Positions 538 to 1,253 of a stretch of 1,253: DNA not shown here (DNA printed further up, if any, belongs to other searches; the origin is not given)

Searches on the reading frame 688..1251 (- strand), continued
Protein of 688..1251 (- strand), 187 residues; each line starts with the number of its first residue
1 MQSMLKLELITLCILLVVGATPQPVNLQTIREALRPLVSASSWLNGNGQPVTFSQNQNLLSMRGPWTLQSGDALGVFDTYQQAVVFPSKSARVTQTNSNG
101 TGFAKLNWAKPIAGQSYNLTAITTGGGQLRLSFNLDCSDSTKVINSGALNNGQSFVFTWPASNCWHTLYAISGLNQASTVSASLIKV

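Call 49: list_cluster_members(proteins=[P0154, P0001, P0146, P0024, P0175, P0176])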
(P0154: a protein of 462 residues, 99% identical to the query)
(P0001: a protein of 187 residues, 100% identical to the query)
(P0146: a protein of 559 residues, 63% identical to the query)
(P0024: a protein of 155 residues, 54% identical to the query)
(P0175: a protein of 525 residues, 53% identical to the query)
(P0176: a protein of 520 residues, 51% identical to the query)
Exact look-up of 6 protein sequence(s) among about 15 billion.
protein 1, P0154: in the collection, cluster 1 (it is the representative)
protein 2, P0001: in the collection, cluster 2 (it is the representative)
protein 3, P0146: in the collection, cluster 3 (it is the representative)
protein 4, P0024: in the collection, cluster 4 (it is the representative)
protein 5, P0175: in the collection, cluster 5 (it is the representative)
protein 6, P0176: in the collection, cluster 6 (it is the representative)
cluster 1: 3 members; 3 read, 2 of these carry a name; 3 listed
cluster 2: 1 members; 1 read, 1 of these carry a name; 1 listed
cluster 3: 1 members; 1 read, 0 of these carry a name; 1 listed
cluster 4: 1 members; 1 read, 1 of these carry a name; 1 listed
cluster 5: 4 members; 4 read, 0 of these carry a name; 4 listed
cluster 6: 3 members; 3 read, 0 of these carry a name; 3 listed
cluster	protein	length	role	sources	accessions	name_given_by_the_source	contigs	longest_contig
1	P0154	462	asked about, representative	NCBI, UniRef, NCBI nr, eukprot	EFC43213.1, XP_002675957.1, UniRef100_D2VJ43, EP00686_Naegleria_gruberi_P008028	predicted protein [Naegleria gruberi] | Predicted protein n=1 Tax=Naegleria gruberi TaxID=5762 RepID=D2VJ43_NAEGR | uncharacterized protein NAEGRDRAFT_68901 [Naegleria gruberi]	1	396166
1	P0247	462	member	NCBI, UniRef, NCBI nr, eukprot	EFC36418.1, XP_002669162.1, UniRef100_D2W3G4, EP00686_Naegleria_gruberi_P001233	predicted protein [Naegleria gruberi] | Predicted protein n=1 Tax=Naegleria gruberi TaxID=5762 RepID=D2W3G4_NAEGR | uncharacterized protein NAEGRDRAFT_75935 [Naegleria gruberi]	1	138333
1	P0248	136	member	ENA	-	-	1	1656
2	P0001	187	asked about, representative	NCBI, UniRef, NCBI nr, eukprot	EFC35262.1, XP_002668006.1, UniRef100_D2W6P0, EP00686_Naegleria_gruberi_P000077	predicted protein [Naegleria gruberi] | Predicted protein n=1 Tax=Naegleria gruberi TaxID=5762 RepID=D2W6P0_NAEGR | uncharacterized protein NAEGRDRAFT_77084 [Naegleria gruberi]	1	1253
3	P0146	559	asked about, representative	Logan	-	-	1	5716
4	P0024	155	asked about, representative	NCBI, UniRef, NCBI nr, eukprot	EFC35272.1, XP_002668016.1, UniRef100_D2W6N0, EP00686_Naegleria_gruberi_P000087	predicted protein [Naegleria gruberi] | Predicted protein n=1 Tax=Naegleria gruberi TaxID=5762 RepID=D2W6N0_NAEGR | uncharacterized protein NAEGRDRAFT_77074 [Naegleria gruberi]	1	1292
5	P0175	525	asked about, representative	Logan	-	-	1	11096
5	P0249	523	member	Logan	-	-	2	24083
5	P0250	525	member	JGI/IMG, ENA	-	-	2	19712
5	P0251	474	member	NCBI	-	-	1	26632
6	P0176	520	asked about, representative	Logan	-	-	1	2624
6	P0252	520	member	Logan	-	-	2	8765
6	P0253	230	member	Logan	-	-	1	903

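Call 55: fold_search(model_id=the predicted structure, library=pdb)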
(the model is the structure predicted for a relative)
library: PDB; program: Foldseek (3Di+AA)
matches with E <= 10: 1655; with E <= 0.001: 25
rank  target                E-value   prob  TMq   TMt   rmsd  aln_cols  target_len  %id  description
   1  6lnw_C                8.8e-06  1.00  0.16  0.41   9.3       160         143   14  Crystal structure of accessory secretory protein 1,2 and 3 in Streptococcus pneumoniae (released 2020-02-26)
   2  8a28_A                1.2e-05  0.97  0.17  0.20  26.6       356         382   10  Structure of the astacin zymogen of LAST-MAM from Limulus polyphemus (released 2022-10-19)
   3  6oyc_C                2.8e-05  1.00  0.16  0.23   9.7       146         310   14  Glycosylation Associate Protein (Gap123) complex from Streptococcus agalactiae (released 2020-05-20)
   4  2zex_A                1.8e-04  1.00  0.18  0.48   4.8       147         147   14  Family 16 carbohydrate binding module (released 2008-03-04)
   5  8hhv_A                1.8e-04  0.63  0.17  0.16  19.5       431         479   11  endo-alpha-D-arabinanase EndoMA1 from Microbacterium arabinogalactanolyticum (released 2023-08-16)
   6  4d0q                  2.0e-04  1.00  0.19  0.46   4.5       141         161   12  Hyaluronan Binding Module of the Streptococcal Pneumoniae Hyaluronate Lyase (released 2014-08-06)
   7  5w6h_A                2.4e-04  1.00  0.19  0.13   5.8       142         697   12  Crystal structure of Bacteriophage CBA120 tailspike protein 4 enzymatically active domain (TSP4dN, orf213) (released 2018-10-24)
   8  9h99                  2.4e-04  0.99  0.14  0.07   9.2       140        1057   14  Native structure of the full-length pesticidal protein Cry1Ca18 at pH7, from crystals formed in vivo (released 2025-11-12)
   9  8w7n                  2.9e-04  0.99  0.13  0.07   9.3       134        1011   15  Crystal structure of the in-cell Cry1Aa purified from Bacillus thuringiensis (released 2024-03-06)
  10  7xyc_A                4.6e-04  1.00  0.17  0.14   6.3       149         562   13  CryoEM structure of Klebsiella phage Kp7 type II tail fiber gp52 in vitro (released 2023-06-07)
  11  4w8j                  4.9e-04  1.00  0.18  0.09   6.1       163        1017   13  Structure of the full-length insecticidal protein Cry1Ac reveals intriguing details of toxin packaging into in vivo form (released 2014-09-17)
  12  2e31_A                5.2e-04  1.00  0.17  0.28   7.6       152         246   12  Structural basis for selection of glycosylated substrate by SCFFbs1 ubiquitin ligase (released 2007-03-20)
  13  8hhe_B                5.2e-04  0.75  0.16  0.13  13.8       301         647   11  Crystal structure of Cry5B from Bacillus thuringiensis at 4.5 A resolution (released 2022-12-07)
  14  1umi_A                5.5e-04  0.99  0.16  0.31   8.8       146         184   12  Structural basis of sugar-recognizing ubiquitin ligase (released 2004-04-06)
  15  3jyb_A                6.1e-04  1.00  0.15  0.41   4.6       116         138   14  Crystal Structure of the RetS periplasmic domain (released 2010-02-16)
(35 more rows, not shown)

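Call 58: find_encoding_contigs(protein=P0146, flank=6000, max_places=2)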
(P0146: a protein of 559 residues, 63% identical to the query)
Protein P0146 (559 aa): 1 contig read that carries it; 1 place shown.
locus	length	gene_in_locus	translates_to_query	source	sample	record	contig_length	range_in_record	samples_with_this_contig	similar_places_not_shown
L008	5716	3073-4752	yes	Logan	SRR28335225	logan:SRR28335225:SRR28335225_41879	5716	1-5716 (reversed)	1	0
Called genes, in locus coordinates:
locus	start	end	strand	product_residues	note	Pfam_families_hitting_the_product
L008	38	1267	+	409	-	PF20706:GT4-conflict (weak), PF00534:Glycos_transf_1, PF13692:Glyco_trans_1_4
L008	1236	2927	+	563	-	PF00890:FAD_binding_2 (faint), PF01266:DAO, PF13450:NAD_binding_8 (faint), PF05199:GMC_oxred_C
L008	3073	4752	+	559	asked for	-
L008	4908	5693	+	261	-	PF01757:Acyl_transf_3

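Call 59: find_encoding_contigs(protein=P0247, flank=6000, max_places=2)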
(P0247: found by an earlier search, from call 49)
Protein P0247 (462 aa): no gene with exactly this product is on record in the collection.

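Call 61: find_homologous_proteins(query=P0154, max_evalue=1e-10)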
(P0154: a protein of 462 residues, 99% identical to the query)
Query P0154 (462 aa): 907 proteins with E <= 1e-10 among 8000 candidates; the best 120 are listed.
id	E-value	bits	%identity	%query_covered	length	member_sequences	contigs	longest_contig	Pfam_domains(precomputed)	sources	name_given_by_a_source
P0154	0.0e+0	1044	100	100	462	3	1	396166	-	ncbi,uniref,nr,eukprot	ncbi:predicted protein [Naegleria gruberi]|uniref:Predicted protein n=1 Tax=Naegleria gruberi TaxID=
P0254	4.1e-192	657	66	95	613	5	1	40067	-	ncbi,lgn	-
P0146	3.7e-186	638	64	95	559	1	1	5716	-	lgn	-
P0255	7.6e-175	600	61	98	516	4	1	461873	-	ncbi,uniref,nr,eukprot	ncbi:predicted protein [Naegleria gruberi]|uniref:Predicted protein n=1 Tax=Naegleria gruberi TaxID=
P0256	6.4e-170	584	58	97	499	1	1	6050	-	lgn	-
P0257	3.3e-169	582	58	96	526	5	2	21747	-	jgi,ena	-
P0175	4.2e-169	581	58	95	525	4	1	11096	-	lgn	-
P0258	3.4e-162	559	57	96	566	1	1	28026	-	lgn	-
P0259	2.5e-161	556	58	95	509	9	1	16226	-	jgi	jgi:hypothetical protein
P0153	2.2e-156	539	55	95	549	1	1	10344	-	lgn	-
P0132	1.1e-155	537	56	97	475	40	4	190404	-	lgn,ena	-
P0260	2.3e-155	536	56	95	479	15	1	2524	-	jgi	jgi:hypothetical protein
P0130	6.5e-155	535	55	97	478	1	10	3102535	-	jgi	jgi:hypothetical protein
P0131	1.9e-153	530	54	95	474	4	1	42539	-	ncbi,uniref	ncbi:Atrophin-1 multi-domain protein [Herminiimonas fonticola]|uniref:Atrophin-1 multi-domain protei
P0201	4.3e-153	528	54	97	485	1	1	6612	-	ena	-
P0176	1.2e-148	514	55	96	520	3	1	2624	-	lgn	-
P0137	1.8e-148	513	53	96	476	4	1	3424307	-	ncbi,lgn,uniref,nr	ncbi:hypothetical protein; putative exported protein [Herminiimonas arsenicoxydans]|uniref:Atrophin-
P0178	8.1e-145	501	50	99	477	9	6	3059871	-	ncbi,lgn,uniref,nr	ncbi:hypothetical protein [Methylotenera versatilis]|uniref:Atrophin-1 multi-domain protein n=1 Tax=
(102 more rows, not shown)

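Call 62: find_encoding_contigs(protein=P0254, flank=8000, max_places=2)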
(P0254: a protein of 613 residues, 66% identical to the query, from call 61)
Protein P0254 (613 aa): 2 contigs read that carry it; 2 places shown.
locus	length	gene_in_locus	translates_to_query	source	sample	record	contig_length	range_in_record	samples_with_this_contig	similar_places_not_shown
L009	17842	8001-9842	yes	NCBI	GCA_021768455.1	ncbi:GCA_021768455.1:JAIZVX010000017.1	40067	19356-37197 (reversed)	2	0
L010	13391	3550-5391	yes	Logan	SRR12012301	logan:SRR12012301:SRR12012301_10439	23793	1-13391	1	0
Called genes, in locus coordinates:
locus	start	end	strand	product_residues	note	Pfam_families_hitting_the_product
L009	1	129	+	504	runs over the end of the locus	PF01943:Polysacc_synt, PF13440:Polysacc_synt_3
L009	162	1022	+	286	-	PF00535:Glycos_transf_2, PF13641:Glyco_tranf_2_3 (weak), PF10111:Glyco_tranf_2_2 (weak)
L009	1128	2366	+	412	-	PF13579:Glyco_trans_4_4 (weak), PF13692:Glyco_trans_1_4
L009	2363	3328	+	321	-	PF00535:Glycos_transf_2, PF10111:Glyco_tranf_2_2, PF13641:Glyco_tranf_2_3, PF13632:Glyco_trans_2_3 (weak)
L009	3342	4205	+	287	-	PF00535:Glycos_transf_2, PF10111:Glyco_tranf_2_2, PF13641:Glyco_tranf_2_3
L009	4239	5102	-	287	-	PF13640:2OG-FeII_Oxy_3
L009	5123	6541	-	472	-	PF01943:Polysacc_synt, PF13440:Polysacc_synt_3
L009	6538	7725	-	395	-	PF13579:Glyco_trans_4_4, PF13439:Glyco_transf_4, PF20706:GT4-conflict, PF00534:Glycos_transf_1, PF13692:Glyco_trans_1_4, PF13524:Glyco_trans_1_2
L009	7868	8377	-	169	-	-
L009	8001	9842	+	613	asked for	-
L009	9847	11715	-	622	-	PF01757:Acyl_transf_3, PF19040:SGNH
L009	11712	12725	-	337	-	PF01757:Acyl_transf_3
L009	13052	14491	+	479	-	PF04932:Wzy_C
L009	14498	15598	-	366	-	PF03808:Glyco_tran_WecG, PF13466:STAS_2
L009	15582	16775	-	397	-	PF00535:Glycos_transf_2, PF13641:Glyco_tranf_2_3, PF13632:Glyco_trans_2_3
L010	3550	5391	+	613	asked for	-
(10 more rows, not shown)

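Call 63: find_encoding_contigs(protein=P0255, flank=5000, max_places=2)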
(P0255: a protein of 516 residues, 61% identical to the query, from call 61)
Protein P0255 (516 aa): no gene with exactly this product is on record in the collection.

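Call 83: search_protein_families(library=phrogs, proteins=[P0154, P0137, P0254], max_evalue=0.01)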
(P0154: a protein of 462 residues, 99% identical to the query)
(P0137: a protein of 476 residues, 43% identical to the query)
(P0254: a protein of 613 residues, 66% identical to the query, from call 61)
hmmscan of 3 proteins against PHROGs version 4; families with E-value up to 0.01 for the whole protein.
P0154 (462 aa): 0 families

P0137 (476 aa): 2 families
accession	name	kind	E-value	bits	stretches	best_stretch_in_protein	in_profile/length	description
phrog_17388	-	tail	2.5e-15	57.3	1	120-335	267-468/702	minor tail protein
phrog_12802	-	unknown function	0.0099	17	0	281-312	29-59/64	-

P0254 (613 aa): 0 families

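Call 85: search_dna_similar(query=P0137, collection=phages, mode=protein, max_evalue=0.001, max_rows=25)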
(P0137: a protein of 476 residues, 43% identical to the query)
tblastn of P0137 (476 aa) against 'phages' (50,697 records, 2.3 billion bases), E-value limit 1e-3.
Records with a match: 69; places in all: 69; records where one place covers at least 80% of the query: 0.
Best place of each record, by identity: <60% 69.
By first word of the organism name: Gordonia 69.
By host as written in the record: Gordonia terrae 3612 56; Gordonia terrae CAG3 7; Gordonia rubripertincta NRRL B-16540 3; Gordonia terrae strain G232 2; - 1.
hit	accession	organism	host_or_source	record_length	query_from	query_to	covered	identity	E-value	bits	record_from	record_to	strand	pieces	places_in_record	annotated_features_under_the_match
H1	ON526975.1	Gordonia phage Camerico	Gordonia terrae 3612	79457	42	367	68%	27.2%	2e-9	66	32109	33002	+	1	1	27: minor tail protein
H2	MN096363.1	Gordonia phage Gibbles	Gordonia terrae CAG3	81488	121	409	61%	26.6%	7e-8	61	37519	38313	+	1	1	34: hypothetical protein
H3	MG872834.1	Gordonia phage Confidence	Gordonia terrae 3612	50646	121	341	46%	31.3%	3e-12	75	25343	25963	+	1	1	29: hypothetical protein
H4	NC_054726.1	Gordonia phage Stormageddon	Gordonia terrae CAG3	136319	42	286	51%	27.9%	1e-10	70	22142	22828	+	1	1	18: minor tail protein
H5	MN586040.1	Gordonia phage Stormageddon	Gordonia terrae CAG3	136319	42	286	51%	27.9%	1e-10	70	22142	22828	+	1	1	18: glycosylhydrolase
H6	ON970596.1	Gordonia phage MrWormie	Gordonia terrae 3612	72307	121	341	46%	30.6%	1e-10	70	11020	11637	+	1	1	9: minor tail protein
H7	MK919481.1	Gordonia phage Newt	Gordonia terrae 3612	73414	121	341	46%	30.6%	1e-10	70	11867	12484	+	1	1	9: minor tail protein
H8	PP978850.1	Gordonia phage Damp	Gordonia terrae 3612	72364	121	341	46%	30.6%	1e-10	70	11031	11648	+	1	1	9: minor tail protein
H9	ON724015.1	Gordonia phage Sticker17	Gordonia terrae 3612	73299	121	341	46%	30.6%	1e-10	70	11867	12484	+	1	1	9: hypothetical protein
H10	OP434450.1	Gordonia phage Minos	Gordonia terrae 3612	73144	121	341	46%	30.6%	1e-10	70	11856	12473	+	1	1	9: minor tail protein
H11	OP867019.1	Gordonia phage GalacticEye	Gordonia terrae 3612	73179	121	341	46%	30.6%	1e-10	70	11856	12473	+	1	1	9: minor tail protein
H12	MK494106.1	Gordonia phage Jormungandr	Gordonia terrae 3612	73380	121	341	46%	30.6%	1e-10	70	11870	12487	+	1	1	9: hypothetical protein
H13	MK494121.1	Gordonia phage Nimi13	Gordonia terrae 3612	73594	121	341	46%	30.6%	1e-10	70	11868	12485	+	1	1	9: hypothetical protein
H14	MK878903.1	Gordonia phage Teal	Gordonia terrae 3612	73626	121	341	46%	30.6%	1e-10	70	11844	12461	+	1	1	9: hypothetical protein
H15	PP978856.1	Gordonia phage Charianelly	Gordonia terrae 3612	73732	121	341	46%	30.6%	1e-10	70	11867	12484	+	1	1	9: hypothetical protein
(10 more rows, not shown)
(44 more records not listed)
